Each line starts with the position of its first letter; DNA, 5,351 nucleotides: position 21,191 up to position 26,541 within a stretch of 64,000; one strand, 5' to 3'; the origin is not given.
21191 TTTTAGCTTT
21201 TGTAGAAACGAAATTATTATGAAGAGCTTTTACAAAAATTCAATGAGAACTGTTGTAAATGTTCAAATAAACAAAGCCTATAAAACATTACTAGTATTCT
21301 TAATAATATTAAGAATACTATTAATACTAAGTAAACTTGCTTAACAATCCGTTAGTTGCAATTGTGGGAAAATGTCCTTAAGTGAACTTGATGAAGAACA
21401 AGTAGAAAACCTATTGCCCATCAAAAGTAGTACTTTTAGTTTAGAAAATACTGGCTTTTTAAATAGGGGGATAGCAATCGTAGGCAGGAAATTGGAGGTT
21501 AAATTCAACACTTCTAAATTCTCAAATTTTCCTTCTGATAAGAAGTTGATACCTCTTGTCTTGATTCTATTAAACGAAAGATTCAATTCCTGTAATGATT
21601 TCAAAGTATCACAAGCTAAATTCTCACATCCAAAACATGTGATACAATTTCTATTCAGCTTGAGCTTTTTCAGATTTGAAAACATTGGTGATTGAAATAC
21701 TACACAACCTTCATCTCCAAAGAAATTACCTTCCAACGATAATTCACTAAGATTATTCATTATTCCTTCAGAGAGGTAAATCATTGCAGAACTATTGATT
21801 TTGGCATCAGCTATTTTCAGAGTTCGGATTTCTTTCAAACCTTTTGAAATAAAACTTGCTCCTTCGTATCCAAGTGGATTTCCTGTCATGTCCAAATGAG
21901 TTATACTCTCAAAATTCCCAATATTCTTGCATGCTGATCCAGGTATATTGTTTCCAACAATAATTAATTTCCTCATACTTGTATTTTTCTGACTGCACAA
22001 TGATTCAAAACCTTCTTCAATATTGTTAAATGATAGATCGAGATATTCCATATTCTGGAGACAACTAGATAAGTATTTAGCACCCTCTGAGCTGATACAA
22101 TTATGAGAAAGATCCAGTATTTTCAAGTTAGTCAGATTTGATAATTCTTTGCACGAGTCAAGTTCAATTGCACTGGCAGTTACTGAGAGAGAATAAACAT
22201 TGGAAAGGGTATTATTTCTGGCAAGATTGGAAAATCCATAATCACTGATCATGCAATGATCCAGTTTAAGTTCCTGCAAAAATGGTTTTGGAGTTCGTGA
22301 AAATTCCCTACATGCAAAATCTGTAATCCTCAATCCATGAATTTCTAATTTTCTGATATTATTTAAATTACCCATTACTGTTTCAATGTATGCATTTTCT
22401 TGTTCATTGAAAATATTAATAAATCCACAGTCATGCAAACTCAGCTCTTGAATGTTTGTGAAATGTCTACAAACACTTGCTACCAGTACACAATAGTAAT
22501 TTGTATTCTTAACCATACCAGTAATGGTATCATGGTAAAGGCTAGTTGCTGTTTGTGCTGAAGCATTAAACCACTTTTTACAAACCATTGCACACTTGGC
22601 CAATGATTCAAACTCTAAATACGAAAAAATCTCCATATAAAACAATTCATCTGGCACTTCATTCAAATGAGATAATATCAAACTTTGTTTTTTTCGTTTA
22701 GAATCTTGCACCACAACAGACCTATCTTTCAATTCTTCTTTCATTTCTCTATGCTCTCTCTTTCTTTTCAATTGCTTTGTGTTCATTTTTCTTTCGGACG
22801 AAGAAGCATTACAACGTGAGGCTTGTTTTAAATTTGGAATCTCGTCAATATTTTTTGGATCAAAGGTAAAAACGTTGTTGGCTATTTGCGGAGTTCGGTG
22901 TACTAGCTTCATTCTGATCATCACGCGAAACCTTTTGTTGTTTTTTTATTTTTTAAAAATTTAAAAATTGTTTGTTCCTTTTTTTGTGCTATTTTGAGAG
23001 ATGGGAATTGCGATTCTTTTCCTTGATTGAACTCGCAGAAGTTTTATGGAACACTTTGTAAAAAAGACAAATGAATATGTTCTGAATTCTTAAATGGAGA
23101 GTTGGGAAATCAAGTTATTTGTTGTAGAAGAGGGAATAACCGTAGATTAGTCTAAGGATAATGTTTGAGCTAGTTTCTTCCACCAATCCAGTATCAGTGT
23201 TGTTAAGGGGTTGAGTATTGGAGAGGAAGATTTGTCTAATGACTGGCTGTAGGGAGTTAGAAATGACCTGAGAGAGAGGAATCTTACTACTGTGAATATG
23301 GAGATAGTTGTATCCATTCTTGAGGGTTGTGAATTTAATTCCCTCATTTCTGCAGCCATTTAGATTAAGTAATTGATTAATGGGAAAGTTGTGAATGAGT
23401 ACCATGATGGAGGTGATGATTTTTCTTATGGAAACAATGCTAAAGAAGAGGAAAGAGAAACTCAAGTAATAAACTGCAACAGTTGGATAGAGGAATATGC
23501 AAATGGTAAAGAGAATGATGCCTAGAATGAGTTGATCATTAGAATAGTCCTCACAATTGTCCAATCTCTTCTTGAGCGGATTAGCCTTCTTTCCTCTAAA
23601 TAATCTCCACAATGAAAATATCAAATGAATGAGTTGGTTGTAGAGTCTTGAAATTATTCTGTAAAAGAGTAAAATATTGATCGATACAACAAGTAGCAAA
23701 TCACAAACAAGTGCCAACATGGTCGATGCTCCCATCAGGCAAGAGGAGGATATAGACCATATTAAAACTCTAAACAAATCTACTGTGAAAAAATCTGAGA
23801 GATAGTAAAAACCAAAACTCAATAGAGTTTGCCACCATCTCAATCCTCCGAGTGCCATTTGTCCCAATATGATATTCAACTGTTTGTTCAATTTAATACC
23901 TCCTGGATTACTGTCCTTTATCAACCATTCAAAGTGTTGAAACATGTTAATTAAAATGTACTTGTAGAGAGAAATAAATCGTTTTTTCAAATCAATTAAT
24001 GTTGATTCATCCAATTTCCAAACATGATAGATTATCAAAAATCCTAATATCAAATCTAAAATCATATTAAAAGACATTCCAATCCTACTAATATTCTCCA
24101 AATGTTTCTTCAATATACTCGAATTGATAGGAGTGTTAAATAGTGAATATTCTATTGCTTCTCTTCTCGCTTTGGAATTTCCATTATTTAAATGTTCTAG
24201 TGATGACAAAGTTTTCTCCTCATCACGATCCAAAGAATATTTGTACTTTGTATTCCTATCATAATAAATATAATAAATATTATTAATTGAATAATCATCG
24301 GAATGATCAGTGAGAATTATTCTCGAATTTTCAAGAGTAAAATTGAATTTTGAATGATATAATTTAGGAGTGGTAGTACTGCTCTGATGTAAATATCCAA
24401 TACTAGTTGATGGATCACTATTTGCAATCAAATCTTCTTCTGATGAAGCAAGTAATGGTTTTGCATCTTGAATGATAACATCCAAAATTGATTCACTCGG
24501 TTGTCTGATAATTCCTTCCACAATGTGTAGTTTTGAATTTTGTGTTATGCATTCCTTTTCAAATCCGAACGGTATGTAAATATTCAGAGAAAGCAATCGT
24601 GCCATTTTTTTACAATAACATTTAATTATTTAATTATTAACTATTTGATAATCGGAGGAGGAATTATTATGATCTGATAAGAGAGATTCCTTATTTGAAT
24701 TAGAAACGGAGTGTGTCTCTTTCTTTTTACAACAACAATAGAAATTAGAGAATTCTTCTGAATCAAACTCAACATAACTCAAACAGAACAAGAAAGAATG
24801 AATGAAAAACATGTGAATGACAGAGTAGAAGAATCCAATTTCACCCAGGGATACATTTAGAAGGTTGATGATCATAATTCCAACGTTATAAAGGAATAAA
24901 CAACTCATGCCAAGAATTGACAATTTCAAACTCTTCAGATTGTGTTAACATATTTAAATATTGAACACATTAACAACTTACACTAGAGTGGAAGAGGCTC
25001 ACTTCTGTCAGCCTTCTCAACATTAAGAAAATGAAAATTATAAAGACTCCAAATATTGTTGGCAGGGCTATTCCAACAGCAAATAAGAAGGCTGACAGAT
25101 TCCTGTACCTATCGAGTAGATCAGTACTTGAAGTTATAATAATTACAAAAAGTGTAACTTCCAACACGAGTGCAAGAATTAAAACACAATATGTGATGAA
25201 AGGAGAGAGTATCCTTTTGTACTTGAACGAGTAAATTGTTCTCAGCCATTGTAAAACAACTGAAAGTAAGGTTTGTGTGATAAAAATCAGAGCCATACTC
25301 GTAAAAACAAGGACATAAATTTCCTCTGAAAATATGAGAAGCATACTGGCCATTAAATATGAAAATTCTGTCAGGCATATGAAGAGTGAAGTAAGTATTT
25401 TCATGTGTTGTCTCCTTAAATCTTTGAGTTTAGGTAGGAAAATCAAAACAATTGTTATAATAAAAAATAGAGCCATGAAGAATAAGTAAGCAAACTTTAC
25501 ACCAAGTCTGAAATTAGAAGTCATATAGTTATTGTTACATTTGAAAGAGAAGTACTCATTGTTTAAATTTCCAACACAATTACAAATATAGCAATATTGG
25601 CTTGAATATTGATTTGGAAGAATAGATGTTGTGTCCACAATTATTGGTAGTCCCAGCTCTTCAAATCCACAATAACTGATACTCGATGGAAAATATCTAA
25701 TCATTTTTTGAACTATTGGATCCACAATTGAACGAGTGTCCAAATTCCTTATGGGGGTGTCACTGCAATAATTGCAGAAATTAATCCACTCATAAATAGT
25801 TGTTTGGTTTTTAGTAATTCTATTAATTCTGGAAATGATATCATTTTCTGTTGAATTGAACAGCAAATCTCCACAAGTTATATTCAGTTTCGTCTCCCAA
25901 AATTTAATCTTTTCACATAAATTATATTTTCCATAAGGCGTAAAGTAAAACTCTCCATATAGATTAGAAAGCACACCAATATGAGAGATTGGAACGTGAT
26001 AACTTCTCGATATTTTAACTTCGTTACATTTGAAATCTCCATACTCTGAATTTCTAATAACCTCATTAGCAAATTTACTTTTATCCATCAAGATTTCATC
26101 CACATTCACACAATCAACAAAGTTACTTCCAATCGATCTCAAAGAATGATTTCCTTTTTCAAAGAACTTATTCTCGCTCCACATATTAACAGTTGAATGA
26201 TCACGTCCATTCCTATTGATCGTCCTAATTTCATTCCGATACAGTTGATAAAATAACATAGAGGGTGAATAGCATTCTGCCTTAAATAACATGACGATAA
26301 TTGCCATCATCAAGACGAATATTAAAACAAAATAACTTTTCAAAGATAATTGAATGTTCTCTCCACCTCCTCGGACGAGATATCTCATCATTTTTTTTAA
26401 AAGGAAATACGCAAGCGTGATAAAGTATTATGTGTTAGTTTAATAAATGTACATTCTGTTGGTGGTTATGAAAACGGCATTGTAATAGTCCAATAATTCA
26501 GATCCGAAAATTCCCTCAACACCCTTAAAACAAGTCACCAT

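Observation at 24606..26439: Three co-oriented genes with 48-nt and 24-nt spacers (Asp peptidase - 7TM receptor - PIG-Q): possible polycistronic or tightly coupled unit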

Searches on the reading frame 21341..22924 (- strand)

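Call 5: search_protein_families(library=pfam, proteins=[window:21341-22924:-], max_evalue=0.01)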
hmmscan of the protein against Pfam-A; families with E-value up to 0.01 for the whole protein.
window:21341-22924:- (527 aa): 9 families
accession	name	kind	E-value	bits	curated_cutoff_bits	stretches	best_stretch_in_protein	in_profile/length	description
PF13516.12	LRR_6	-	2.1e-21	74.6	23.4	1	264-286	2-24/24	Leucine Rich repeat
PF13855.12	LRR_8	-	9.9e-16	57.7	27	3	391-454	2-61/61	Leucine rich repeat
PF12799.13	LRR_4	-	1.1e-14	54.6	27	3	265-304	1-37/44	Leucine Rich repeats (2 copies)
PF00560.39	LRR_1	-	3.7e-11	41.3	20.6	0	266-287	1-22/23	Leucine Rich Repeat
PF23598.1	LRR_14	-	7.2e-10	38.6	40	3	220-452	99-324/353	Leucine-rich repeat region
PF12937.12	F-box-like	-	1.1e-07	31.9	24.3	1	91-124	5-37/47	F-box-like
PF00646.38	F-box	-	5.4e-05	23.4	20.5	1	97-121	10-34/43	F-box domain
PF25013.1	LRR_Zer-1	-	0.00028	21.5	27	0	287-347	5-62/137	Zer-1-like, Leucine-rich repeats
PF16318.11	DUF4957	-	0.0083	16.4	30.8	0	185-259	36-117/142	Domain of unknown function (DUF4957)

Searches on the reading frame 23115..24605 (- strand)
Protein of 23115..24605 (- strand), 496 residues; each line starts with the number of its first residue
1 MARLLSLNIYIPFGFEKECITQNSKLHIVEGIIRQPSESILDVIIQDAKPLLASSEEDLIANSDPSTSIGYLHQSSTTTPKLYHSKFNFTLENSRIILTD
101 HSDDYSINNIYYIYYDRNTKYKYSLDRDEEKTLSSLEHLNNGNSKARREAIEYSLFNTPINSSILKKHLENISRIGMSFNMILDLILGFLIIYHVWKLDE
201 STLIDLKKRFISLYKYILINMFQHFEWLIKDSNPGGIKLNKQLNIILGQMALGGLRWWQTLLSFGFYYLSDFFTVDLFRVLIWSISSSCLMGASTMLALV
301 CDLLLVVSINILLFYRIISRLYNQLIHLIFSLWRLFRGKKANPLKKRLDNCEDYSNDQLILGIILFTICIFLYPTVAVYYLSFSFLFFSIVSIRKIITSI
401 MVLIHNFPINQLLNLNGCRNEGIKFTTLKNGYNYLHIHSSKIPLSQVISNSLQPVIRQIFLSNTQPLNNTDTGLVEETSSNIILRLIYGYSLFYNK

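Call 5: search_protein_families(library=pfam, proteins=[window:23115-24605:-], max_evalue=0.01)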
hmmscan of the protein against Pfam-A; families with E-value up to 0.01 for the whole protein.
window:23115-24605:- (496 aa): 1 family
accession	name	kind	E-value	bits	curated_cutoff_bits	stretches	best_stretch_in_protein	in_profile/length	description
PF05024.20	Gpi1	-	2.2e-62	211.4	22.2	1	158-413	14-254/265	N-acetylglucosaminyl transferase component (Gpi1)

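Call 6: find_encoding_contigs(protein=window:23115-24605:-, flank=10000, max_places=6)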
Protein window:23115-24605:- (496 aa): no gene with exactly this product is on record in the collection.

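Call 8: find_homologous_proteins(query=window:23115-24605:-)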
Query window:23115-24605:- (496 aa): 37 proteins with E <= 0.001 among 8000 candidates.
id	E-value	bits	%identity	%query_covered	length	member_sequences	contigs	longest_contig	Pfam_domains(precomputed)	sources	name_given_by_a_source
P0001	0.0e+0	1090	100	100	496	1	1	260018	PF05024.21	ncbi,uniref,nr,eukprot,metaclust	ncbi:predicted protein [Naegleria gruberi]|uniref:Predicted protein n=1 Tax=Naegleria gruberi TaxID=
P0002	1.5e-92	329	45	78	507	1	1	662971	PF05024.21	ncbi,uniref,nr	ncbi:hypothetical protein C9374_004665 [Naegleria lovaniensis]|uniref:Phosphatidylinositol N-acetylg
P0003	1.0e-90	323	43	78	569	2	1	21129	PF05024.21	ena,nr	nr:unnamed protein product [Naegleria fowleri]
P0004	1.9e-75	273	40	77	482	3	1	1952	PF05024.21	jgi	-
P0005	2.7e-56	210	38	56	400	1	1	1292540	PF05024.21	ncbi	ncbi:hypothetical protein ABK040_008722 [Willaertia magna]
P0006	9.2e-30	122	38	46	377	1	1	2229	PF05024.21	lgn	-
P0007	4.2e-29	120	35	49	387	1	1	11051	PF05024.21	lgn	-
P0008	7.5e-26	109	31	53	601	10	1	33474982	PF05024.21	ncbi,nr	ncbi:phosphatidylinositol N-acetylglucosaminyltransferase subunit Q [Amphiprion ocellaris]|nr:phosph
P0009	1.9e-25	108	30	53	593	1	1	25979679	PF05024.21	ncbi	ncbi:phosphatidylinositol N-acetylglucosaminyltransferase subunit Q isoform 1-T2 [Aulostomus maculat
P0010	2.6e-25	107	31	51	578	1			PF05024.21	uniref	uniref:Phosphatidylinositol glycan anchor biosynthesis, class Q n=1 Tax=Amphiprion percula TaxID=161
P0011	3.2e-25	107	32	53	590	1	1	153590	PF05024.21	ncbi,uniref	ncbi:phosphatidylinositol N-acetylglucosaminyltransferase subunit Q isoform X5 [Centroberyx affinis]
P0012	3.3e-25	107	32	53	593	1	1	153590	PF05024.21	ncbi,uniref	ncbi:phosphatidylinositol N-acetylglucosaminyltransferase subunit Q isoform X4 [Centroberyx affinis]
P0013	3.4e-25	107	32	53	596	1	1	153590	PF05024.21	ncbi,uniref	ncbi:phosphatidylinositol N-acetylglucosaminyltransferase subunit Q isoform X1 [Centroberyx affinis]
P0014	4.1e-25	107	32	53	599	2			PF05024.21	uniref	uniref:phosphatidylinositol N-acetylglucosaminyltransferase subunit Q n=1 Tax=Centroberyx gerrardi T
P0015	1.5e-24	105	30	54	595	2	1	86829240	PF05024.21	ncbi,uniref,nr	ncbi:phosphatidylinositol N-acetylglucosaminyltransferase subunit Q isoform X2 [Entelurus aequoreus]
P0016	2.5e-24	104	30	53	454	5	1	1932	PF05024.21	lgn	-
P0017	3.0e-24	104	30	56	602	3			PF05024.21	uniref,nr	uniref:Phosphatidylinositol glycan anchor biosynthesis, class Q n=1 Tax=Monopterus albus TaxID=43700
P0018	6.4e-24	103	35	41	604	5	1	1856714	PF05024.21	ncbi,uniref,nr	ncbi:phosphatidylinositol N-acetylglucosaminyltransferase subunit Q isoform X1 [Hippocampus comes]|u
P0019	6.9e-24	103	29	53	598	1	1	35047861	PF05024.21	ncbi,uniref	ncbi:phosphatidylinositol N-acetylglucosaminyltransferase subunit Q [Sebastes fasciatus]|uniref:phos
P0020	6.9e-24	103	29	53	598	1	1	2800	PF05024.21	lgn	-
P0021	7.6e-24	103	29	53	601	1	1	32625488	PF05024.21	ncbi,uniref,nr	ncbi:phosphatidylinositol N-acetylglucosaminyltransferase subunit Q [Sebastes umbrosus]|uniref:phosp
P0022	1.0e-23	102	30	57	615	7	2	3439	PF05024.21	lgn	-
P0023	1.2e-22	99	34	48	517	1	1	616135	PF05024.21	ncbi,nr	ncbi:Phosphatidylinositol N-acetylglucosaminyltransferase subunit Q [Halotydeus destructor]|nr:Phosp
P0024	1.3e-20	92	31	49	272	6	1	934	PF05024.21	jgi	-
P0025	2.0e-20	91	37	36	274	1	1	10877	PF05024.21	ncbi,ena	-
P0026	6.7e-20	90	32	53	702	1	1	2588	PF05024.21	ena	-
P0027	3.3e-19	87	34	37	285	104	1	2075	PF05024.21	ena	-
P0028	9.3e-19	86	37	32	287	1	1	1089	PF05024.21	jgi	-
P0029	1.2e-18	85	32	35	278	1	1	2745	PF05024.21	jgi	-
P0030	1.3e-18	85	34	37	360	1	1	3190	PF05024.21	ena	-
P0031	1.4e-17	82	31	47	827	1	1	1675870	PF05024.21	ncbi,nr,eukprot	ncbi:unnamed protein product [Phytomonas sp. EM1]|nr:unnamed protein product [Phytomonas sp. EM1]|eu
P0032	2.9e-17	81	30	35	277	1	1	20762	PF05024.21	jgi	jgi:phosphatidylinositol glycan class Q protein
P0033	3.3e-17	81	31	46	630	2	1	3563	PF05024.21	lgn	-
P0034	9.1e-17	79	33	38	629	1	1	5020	PF05024.21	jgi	jgi:hypothetical protein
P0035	5.0e-15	74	33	35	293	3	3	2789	PF05024.21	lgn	-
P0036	2.9e-12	64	33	44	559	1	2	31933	PF05024.21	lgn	-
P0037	6.1e-11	60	27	48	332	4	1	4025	PF05024.21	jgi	jgi:hypothetical protein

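Call 9: find_encoding_contigs(protein=P0002, flank=10000, max_places=3)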
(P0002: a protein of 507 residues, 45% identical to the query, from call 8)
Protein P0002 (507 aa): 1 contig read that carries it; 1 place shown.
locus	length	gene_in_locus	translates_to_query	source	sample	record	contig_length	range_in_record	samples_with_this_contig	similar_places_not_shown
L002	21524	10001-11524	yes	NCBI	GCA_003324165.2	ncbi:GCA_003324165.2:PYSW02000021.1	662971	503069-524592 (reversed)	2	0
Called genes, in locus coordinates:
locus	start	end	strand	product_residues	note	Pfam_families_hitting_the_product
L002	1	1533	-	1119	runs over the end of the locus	PF08626:TRAPPC9-Trs120, PF26254:Ig_TRAPPC9-Trs120_1st, PF26280:Ig_TRAPPC9-Trs120_2nd (faint)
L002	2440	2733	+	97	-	-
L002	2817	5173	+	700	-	-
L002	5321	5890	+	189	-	PF00156:Pribosyltran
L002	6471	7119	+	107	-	PF04667:Endosulfine (weak)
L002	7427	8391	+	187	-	PF00149:Metallophos, PF12850:Metallophos_2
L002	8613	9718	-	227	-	PF00542:Ribosomal_L12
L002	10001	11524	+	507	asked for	PF05024:Gpi1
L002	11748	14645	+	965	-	-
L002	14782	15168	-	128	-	PF05347:Complex1_LYR, PF20263:LYRM2-like (weak)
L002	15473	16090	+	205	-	-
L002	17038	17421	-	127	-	-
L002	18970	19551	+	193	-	-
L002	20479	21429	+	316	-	-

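Call 10: find_encoding_contigs(protein=P0003, flank=10000, max_places=3)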
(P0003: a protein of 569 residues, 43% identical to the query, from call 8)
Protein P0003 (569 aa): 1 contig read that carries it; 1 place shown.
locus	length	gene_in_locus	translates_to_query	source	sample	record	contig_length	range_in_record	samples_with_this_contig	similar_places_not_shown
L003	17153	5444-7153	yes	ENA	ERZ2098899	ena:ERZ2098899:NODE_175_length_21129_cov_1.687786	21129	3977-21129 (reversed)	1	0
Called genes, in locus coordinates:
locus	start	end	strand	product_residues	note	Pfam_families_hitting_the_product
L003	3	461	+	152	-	?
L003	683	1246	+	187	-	PF00156:Pribosyltran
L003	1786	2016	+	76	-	-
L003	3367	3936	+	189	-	PF00149:Metallophos (weak), PF12850:Metallophos_2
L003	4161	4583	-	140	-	PF00542:Ribosomal_L12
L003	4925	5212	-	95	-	-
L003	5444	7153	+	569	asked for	PF05024:Gpi1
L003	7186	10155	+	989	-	-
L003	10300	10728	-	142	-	PF05347:Complex1_LYR, PF20263:LYRM2-like (weak)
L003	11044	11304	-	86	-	-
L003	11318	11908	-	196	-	-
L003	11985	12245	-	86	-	PF14580:LRR_9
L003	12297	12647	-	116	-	-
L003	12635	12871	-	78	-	-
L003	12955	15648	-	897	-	PF00069:Pkinase, PF07714:PK_Tyr_Ser-Thr, PF00659:POLO_box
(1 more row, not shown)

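Call 11: find_encoding_contigs(protein=P0005, flank=10000, max_places=3)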
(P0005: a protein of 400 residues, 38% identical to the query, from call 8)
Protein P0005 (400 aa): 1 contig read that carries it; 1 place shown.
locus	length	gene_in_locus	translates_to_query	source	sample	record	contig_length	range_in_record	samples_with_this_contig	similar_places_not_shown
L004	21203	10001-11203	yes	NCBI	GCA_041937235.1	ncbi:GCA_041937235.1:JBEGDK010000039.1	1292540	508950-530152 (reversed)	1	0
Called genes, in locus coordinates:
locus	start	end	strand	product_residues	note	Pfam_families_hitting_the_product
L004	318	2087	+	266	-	-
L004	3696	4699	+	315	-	-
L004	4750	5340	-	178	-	-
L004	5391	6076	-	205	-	PF11969:DcpS_C, PF01230:HIT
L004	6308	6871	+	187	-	PF00156:Pribosyltran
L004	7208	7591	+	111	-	-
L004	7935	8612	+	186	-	PF00149:Metallophos (faint), PF12850:Metallophos_2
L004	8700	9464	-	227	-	PF00542:Ribosomal_L12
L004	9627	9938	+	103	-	-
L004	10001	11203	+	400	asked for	PF05024:Gpi1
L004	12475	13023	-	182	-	-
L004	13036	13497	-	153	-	-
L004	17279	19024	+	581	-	-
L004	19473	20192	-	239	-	-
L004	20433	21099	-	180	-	-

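Call 12: find_encoding_contigs(protein=P0001, flank=10000, max_places=3)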
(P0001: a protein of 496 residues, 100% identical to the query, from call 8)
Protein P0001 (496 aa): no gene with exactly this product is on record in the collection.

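Call 44: find_encoding_contigs(protein=P0004, flank=3000, max_places=3)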
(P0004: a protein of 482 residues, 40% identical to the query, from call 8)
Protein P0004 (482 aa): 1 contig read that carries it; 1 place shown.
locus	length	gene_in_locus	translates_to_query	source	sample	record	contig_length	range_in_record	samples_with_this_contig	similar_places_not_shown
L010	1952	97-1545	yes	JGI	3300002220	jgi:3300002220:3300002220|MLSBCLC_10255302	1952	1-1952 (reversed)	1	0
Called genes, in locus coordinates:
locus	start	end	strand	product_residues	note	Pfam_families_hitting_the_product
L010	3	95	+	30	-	?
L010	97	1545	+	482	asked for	PF05024:Gpi1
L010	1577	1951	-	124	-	?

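Call 79: find_related_loci(query=A1, collection=metagenome_contigs, flank=5000)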
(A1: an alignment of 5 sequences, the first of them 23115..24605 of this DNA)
Query A1 (496 aa) in metagenome_contigs; peptide patterns used: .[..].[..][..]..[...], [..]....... (x = any residue, [..] = any of these).
465 stretches matched a pattern, but none encodes a relative of the query by tblastn (E <= 1e-3).

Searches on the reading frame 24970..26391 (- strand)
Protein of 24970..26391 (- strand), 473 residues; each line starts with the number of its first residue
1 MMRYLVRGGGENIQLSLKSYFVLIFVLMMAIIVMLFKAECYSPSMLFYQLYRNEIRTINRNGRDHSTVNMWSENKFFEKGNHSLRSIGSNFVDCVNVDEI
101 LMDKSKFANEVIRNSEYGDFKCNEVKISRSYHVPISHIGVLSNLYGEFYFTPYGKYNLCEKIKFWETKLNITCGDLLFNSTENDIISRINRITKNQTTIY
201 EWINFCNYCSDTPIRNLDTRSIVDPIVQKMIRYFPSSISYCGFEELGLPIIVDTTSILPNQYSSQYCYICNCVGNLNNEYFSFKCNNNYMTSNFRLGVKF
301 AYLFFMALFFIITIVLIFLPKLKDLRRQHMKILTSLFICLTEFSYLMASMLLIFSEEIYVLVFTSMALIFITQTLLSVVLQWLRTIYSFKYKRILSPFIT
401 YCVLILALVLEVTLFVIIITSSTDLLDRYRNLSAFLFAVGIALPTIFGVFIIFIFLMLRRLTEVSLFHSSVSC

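Call 5: search_protein_families(library=pfam, proteins=[window:24970-26391:-], max_evalue=0.01)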
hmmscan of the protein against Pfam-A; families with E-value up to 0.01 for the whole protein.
window:24970-26391:- (473 aa): 0 families

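Call 17: find_encoding_contigs(protein=window:24970-26391:-, flank=6000, max_places=4)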
Protein window:24970-26391:- (473 aa): no gene with exactly this product is on record in the collection.

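Call 41: find_related_loci(query=window:24982-26391:-, collection=metagenome_contigs, flank=6000)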
Query window:24982-26391:- (470 aa) in metagenome_contigs; peptide patterns used: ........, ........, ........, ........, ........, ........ (x = any residue, [..] = any of these).
556 stretches matched a pattern, but none encodes a relative of the query by tblastn (E <= 1e-3).
